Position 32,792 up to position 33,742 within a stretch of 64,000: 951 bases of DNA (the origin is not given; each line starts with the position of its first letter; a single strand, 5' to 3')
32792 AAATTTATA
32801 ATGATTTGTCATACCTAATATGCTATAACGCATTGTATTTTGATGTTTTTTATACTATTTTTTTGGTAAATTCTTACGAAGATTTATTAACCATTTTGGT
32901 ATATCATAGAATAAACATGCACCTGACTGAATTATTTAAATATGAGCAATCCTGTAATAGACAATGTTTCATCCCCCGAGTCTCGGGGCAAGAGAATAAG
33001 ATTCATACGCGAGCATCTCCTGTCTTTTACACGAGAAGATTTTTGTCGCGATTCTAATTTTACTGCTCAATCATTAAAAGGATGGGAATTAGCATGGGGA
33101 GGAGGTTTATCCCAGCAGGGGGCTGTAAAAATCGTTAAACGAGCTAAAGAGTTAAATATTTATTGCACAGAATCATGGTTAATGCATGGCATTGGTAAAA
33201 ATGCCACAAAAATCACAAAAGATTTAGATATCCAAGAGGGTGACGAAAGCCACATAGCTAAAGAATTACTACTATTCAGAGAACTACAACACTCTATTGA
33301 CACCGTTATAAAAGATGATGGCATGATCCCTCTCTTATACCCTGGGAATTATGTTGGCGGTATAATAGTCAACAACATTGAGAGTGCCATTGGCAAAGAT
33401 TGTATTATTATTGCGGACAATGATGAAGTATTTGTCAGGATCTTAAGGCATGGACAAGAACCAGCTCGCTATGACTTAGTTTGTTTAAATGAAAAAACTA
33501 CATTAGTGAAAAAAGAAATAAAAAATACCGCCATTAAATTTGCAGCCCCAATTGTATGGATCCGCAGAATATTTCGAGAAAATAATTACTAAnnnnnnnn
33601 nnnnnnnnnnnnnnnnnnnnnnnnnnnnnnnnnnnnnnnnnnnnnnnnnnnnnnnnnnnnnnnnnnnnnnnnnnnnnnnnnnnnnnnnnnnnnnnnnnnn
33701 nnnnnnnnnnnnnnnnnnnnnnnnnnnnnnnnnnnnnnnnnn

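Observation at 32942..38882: The ICE repressor lvrR is translationally fused into an operon with a proline iminopeptidase, a type-I periplasmic binding protein, a hybrid histidine kinase and a small protein, facing an atypical response regulator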

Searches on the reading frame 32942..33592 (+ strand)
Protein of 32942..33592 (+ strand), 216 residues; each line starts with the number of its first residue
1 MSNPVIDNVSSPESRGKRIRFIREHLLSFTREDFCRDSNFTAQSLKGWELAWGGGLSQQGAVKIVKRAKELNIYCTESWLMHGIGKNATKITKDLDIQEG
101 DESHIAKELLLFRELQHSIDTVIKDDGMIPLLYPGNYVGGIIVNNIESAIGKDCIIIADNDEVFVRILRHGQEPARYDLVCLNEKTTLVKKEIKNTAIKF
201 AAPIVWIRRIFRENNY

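Call 3: search_protein_families(library=pfam, proteins=[window:32942-33592:+], max_evalue=0.1)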
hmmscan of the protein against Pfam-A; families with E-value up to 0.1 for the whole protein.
window:32942-33592:+ (216 aa): 1 family
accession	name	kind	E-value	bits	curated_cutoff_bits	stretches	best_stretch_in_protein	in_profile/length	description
PF00717.28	Peptidase_S24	-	0.017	15.3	23.3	1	102-185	19-97/116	Peptidase S24-like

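Call 4: search_protein_families(library=ncbifam, proteins=[window:32942-33592:+], max_evalue=0.1)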
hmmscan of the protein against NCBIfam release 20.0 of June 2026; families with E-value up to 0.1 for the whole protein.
window:32942-33592:+ (216 aa): 0 families

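Call 31: search_dna_similar(query=window:32942-33592:+, collection=plasmids, mode=protein, max_rows=60, max_evalue=0.00001)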
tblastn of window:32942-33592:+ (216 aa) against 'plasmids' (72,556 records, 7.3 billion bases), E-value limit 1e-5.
Records with a match: 2; places in all: 2; records where one place covers at least 80% of the query: 2.
Best place of each record, by identity: 60-80% 1; <60% 1.
By first word of the organism name: Legionella 1; Aquicella 1.
By predicted mobility (MOB-suite, as given by PLSDB): non-mobilizable 2.
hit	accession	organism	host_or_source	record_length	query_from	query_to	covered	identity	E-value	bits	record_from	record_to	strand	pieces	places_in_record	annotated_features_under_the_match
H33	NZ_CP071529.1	Legionella lytica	Acanthamoeba castellanii,bacterial ...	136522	1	215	100%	64.7%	4e-87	287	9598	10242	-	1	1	hypothetical protein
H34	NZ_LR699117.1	Aquicella lusitana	Borehole HDN1, spa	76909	9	209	93%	30.1%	1e-15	82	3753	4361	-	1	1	helix-turn-helix domain-containing protein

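Call 34: get_annotated_region(hit=H34, flank=8000)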
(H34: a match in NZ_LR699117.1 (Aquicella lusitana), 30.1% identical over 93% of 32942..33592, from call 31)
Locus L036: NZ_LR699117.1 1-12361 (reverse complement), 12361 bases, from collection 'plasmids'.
description: Aquicella lusitana strain SGT-39 plasmid 4
organism: Aquicella lusitana (NCBI taxid 254246)
taxonomy: Bacteria; Pseudomonadota; Gammaproteobacteria; Legionellales; Coxiellaceae; Aquicella; Aquicella lusitana
host: -; source: Borehole HDN1, spa; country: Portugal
typing (MOB-suite, as given by PLSDB): non-mobilizable
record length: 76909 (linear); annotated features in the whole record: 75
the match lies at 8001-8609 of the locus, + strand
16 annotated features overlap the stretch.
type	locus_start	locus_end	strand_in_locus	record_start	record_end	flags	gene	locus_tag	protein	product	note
CDS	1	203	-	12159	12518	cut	-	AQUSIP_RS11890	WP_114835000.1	TrbI F-type domain-containing protein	-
CDS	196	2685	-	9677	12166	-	traC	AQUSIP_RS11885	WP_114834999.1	type IV secretion system protein TraC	-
CDS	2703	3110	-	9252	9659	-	traV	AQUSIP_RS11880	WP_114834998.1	type IV conjugative transfer system lipoprotein TraV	-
CDS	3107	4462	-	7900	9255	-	-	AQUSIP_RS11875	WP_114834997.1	TrbI/VirB10 family protein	-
CDS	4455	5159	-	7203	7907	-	traK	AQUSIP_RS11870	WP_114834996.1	type-F conjugative transfer system secretin TraK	-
CDS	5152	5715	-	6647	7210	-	traE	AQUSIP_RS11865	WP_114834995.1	type IV conjugative transfer system protein TraE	-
CDS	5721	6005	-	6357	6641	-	traL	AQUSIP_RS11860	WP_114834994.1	type IV conjugative transfer system protein TraL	-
CDS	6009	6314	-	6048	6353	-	-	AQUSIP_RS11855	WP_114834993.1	hypothetical protein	-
CDS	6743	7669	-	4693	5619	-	-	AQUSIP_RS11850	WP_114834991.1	replication protein RepA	-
CDS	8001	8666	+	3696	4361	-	-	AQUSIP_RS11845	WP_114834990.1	helix-turn-helix domain-containing protein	-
CDS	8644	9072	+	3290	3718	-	-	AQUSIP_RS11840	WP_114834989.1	thioesterase family protein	-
CDS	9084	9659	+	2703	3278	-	-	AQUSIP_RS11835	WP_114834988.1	autoinducer binding domain-containing protein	-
CDS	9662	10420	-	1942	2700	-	-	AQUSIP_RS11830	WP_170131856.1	glucose 1-dehydrogenase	-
CDS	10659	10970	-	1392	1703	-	-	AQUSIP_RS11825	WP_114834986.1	DNA-binding transcriptional regulator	-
CDS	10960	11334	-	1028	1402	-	-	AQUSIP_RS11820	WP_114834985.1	type II toxin-antitoxin system RelE/ParE family toxin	-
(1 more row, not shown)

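Call 56: find_homologous_proteins(query=window:32942-33592:+, max_evalue=0.001)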
Query window:32942-33592:+ (216 aa): 118 proteins with E <= 0.001 among 458 candidates.
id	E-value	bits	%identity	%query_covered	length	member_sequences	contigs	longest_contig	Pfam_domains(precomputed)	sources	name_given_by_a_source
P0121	7.6e-130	449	90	100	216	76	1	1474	-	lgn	-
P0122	2.4e-121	421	85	100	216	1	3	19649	-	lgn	-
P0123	4.5e-121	420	86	100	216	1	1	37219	-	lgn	-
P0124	2.0e-120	418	83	100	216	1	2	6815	-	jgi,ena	-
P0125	4.3e-120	417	84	100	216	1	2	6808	-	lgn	-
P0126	5.1e-120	417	84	100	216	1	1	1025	-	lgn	-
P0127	1.9e-119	415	82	100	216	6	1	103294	-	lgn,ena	-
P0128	2.2e-119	415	81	100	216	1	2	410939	-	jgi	jgi:hypothetical protein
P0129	3.3e-119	414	82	100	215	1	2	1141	-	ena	-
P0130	1.3e-118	412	84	100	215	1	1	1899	-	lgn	-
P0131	3.1e-118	411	81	100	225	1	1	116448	-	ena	-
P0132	2.3e-117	408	82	100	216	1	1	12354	-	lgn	-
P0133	5.6e-117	407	84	100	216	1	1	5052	-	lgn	-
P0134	9.1e-117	406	83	100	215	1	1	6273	-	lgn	-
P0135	1.4e-116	405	80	100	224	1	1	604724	-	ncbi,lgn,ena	-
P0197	4.3e-89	316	64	94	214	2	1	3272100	-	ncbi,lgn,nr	ncbi:hypothetical protein [Legionella clemsonensis]|nr:hypothetical protein [Legionella clemsonensis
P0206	1.5e-79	284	63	93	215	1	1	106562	-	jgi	-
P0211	4.3e-75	270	59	96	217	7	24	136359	PF00717.29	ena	-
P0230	3.7e-56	208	48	91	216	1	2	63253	-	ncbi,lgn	-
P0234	2.2e-54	202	48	95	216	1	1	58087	-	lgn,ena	-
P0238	6.1e-21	93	33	92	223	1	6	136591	-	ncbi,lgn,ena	-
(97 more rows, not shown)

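Call 57: find_encoding_contigs(protein=P0197, flank=10000, max_places=2)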
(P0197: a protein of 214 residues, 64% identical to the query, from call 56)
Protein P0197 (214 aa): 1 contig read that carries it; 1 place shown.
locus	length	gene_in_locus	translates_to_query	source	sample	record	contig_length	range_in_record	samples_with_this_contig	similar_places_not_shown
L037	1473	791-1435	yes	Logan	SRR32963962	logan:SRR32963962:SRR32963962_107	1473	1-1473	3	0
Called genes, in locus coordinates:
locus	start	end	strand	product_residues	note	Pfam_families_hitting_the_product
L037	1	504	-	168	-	?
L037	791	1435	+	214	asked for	-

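Call 58: find_encoding_contigs(protein=P0127, flank=10000, max_places=2)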
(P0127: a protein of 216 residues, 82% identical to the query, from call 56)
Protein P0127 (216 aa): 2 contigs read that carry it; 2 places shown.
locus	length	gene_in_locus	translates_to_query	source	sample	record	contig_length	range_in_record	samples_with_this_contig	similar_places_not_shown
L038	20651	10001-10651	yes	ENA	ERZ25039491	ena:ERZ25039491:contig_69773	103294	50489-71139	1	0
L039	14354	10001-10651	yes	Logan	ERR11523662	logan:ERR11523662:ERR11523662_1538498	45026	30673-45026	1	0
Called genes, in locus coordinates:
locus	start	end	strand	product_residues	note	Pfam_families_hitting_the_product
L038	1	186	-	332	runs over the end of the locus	PF06834:TraU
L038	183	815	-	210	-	-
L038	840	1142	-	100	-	PF09677:TrbI_Ftype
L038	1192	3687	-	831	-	PF11130:TraC_F_IV, PF12846:AAA_10, PF19044:P-loop_TraG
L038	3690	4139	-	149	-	PF09676:TraV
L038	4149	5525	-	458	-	PF03743:TrbI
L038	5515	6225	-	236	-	PF06586:TraK_N, PF23536:TraK_C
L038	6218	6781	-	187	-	PF05309:TraE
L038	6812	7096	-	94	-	PF07178:TraL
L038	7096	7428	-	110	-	-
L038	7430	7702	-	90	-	-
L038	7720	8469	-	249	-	PF20720:nSTAND3 (faint), PF01695:IstB_IS21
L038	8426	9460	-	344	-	-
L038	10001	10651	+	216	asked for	-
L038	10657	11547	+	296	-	PF00561:Abhydrolase_1, PF12697:Abhydrolase_6 (weak)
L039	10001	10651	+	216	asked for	-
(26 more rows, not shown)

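Call 59: find_encoding_contigs(protein=P0230, flank=10000, max_places=1)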
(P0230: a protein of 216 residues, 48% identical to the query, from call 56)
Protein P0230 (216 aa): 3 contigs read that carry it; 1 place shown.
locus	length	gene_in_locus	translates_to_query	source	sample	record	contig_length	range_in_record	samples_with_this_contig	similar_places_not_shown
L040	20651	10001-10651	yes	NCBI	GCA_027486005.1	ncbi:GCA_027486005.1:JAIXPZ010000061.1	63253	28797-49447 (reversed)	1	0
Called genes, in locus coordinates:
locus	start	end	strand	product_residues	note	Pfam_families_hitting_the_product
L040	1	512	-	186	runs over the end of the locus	PF01765:RRF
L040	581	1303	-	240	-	PF00696:AA_kinase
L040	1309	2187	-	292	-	PF00889:EF_TS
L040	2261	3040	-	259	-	PF00318:Ribosomal_S2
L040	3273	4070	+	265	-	PF00557:Peptidase_M24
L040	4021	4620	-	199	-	PF00691:OmpA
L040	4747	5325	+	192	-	PF00081:Sod_Fe_N, PF02777:Sod_Fe_C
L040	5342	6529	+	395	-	PF00202:Aminotran_3, PF01212:Beta_elim_lyase (weak)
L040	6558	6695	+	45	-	-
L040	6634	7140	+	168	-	PF13173:AAA_14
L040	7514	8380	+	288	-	PF12784:PDDEXK_2, PF27070:HTH_Rpn_C (weak)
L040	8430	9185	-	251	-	-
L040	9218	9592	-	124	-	-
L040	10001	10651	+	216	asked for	-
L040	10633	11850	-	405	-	PF00072:Response_reg (weak)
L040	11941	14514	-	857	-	PF02518:HATPase_c, PF14501:HATPase_c_5 (faint)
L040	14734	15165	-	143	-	PF00582:Usp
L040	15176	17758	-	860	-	PF02861:Clp_N, PF13191:AAA_16 (weak), PF00004:AAA, PF17871:AAA_lid_9, PF00004:AAA, PF07724:AAA_2, PF07728:AAA_5, PF10431:ClpB_D2-small, +9 more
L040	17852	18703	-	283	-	PF21917:NMB0537_N, PF00571:CBS (weak), PF03471:CorC_HlyC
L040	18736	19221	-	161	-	PF02130:YbeY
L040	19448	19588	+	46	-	-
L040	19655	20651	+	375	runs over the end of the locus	PF01551:Peptidase_M23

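Call 60: find_encoding_contigs(protein=P0234, flank=10000, max_places=1)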
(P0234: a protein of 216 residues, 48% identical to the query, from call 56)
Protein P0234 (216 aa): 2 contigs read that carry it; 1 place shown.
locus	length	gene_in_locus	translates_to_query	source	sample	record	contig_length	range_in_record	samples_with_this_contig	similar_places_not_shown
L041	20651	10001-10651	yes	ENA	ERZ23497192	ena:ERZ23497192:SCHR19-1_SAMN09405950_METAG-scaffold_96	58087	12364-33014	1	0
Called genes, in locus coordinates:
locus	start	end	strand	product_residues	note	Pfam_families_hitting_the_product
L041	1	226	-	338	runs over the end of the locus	PF00437:T2SSE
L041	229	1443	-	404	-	PF03743:TrbI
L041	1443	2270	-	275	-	PF03524:CagX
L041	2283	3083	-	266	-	PF04335:VirB8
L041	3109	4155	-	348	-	PF04610:TrbL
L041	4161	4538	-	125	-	-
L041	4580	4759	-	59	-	-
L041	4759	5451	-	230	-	PF07996:T4SS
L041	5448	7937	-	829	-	PF27097:VirB4_TrbE_N, PF03135:CagE_TrbE_VirB, PF19044:P-loop_TraG (faint), PF12846:AAA_10 (faint)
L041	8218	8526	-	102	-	PF04956:TrbC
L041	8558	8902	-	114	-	-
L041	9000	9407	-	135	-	PF00072:Response_reg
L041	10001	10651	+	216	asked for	-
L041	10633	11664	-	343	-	PF00072:Response_reg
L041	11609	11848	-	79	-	-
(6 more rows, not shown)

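Call 61: find_encoding_contigs(protein=P0206, flank=10000, max_places=1)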
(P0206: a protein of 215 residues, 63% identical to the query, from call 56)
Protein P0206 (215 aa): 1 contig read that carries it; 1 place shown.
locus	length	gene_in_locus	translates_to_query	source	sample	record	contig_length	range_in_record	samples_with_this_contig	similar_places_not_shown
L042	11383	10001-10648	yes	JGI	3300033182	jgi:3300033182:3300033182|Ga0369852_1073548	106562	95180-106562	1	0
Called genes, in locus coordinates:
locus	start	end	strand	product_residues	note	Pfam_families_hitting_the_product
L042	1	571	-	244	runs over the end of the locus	PF08032:SpoU_sub_bind, PF00588:SpoU_methylase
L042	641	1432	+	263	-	PF03330:DPBB_1, PF05036:SPOR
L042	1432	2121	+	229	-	PF03167:UDG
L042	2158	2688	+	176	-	PF01327:Pep_deformylase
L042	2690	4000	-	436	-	PF00709:Adenylsucc_synt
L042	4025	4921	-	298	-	PF01145:Band_7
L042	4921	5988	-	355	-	PF01145:Band_7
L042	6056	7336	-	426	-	PF00009:GTP_EFTU (faint), PF13167:GTP-bdg_N, PF16360:GTP-bdg_M, PF03193:RsgA_GTPase (faint), PF01926:MMR_HSR1, PF02421:FeoB_N (weak), PF19275:HflX_C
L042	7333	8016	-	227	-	PF00005:ABC_tran, PF02463:SMC_N (weak)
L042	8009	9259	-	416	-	PF12704:MacB_PCD, PF02687:FtsX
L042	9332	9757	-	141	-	PF00196:GerE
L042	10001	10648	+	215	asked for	-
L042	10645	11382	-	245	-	?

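Call 62: find_encoding_contigs(protein=P0238, flank=10000, max_places=1)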
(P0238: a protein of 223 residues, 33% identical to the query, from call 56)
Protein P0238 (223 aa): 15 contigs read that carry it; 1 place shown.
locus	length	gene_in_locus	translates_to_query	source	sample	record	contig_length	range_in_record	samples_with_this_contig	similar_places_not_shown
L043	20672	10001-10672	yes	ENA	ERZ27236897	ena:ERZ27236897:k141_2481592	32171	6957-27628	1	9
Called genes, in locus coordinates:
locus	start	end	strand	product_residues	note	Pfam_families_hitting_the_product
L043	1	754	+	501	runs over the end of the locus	PF01336:tRNA_anti-codon, PF00152:tRNA-synt_2, PF01409:tRNA-synt_2d (faint)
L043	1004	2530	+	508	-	PF11924:IAT_beta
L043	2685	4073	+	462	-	-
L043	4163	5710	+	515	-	-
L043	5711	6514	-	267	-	PF00149:Metallophos, PF12850:Metallophos_2 (weak)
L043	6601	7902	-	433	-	PF00005:ABC_tran, PF13304:AAA_21 (faint), PF09821:AAA_assoc_C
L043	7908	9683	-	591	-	PF00528:BPD_transp_1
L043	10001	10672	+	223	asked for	-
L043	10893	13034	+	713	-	PF00580:UvrD-helicase, PF13245:AAA_19, PF13604:AAA_30 (faint), PF13361:UvrD_C, PF13538:UvrD_C_2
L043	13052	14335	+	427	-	PF01063:Aminotran_4 (weak)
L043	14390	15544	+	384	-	PF00149:Metallophos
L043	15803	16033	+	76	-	-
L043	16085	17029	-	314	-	PF00551:Formyl_trans_N, PF02911:Formyl_trans_C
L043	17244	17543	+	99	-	-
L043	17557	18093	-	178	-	PF01327:Pep_deformylase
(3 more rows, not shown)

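Call 63: find_encoding_contigs(protein=P0211, flank=10000, max_places=1)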
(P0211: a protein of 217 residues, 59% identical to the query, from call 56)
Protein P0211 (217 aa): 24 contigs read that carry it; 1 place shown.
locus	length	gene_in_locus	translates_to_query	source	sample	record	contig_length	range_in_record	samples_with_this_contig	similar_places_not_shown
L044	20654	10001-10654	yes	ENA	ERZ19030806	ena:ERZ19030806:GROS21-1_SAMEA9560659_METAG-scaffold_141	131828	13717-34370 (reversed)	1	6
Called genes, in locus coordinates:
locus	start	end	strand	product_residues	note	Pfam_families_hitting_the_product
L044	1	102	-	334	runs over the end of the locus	PF03524:CagX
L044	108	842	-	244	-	PF04335:VirB8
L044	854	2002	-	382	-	PF04610:TrbL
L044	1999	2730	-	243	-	-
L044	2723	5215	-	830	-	PF27097:VirB4_TrbE_N, PF01935:DUF87 (faint), PF03135:CagE_TrbE_VirB, PF19044:P-loop_TraG (faint)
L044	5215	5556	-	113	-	-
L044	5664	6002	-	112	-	PF04956:TrbC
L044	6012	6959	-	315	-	PF00437:T2SSE, PF13245:AAA_19 (weak)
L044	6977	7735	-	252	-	-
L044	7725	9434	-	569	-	-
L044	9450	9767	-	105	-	PF00196:GerE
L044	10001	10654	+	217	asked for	PF00717:Peptidase_S24 (weak)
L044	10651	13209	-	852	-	PF02518:HATPase_c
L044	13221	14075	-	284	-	PF00795:CN_hydrolase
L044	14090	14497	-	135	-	PF07366:SnoaL, PF12680:SnoaL_2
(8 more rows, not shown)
